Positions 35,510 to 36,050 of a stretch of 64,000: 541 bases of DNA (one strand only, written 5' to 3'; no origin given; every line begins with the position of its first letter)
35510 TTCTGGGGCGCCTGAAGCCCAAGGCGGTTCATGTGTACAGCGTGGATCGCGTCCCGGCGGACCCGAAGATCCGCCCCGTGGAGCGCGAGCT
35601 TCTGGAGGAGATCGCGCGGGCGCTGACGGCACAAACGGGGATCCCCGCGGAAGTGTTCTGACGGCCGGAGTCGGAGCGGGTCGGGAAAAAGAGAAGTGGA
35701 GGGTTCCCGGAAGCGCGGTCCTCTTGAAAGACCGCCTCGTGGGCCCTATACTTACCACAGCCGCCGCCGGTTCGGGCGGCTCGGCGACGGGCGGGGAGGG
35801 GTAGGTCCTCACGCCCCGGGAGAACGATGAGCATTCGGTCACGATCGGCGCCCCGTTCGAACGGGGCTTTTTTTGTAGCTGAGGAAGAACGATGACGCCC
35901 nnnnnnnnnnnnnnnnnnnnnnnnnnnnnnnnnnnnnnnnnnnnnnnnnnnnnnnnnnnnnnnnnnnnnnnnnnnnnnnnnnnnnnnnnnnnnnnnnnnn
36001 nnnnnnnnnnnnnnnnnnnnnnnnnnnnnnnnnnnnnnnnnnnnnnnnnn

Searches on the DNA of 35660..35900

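Call 67: search_rna_families(source=window, start=35660, end=35900, threshold=evalue, max_evalue=1)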
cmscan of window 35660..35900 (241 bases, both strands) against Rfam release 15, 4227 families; matches with E-value up to 1: 1.
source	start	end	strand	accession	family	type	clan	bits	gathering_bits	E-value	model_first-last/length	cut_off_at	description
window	35806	35874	+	RF02837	anti-hemB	Gene; sRNA;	-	17.2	49.5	0.078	1-81/81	no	Burkholderia RNA 7 (anti-hemB)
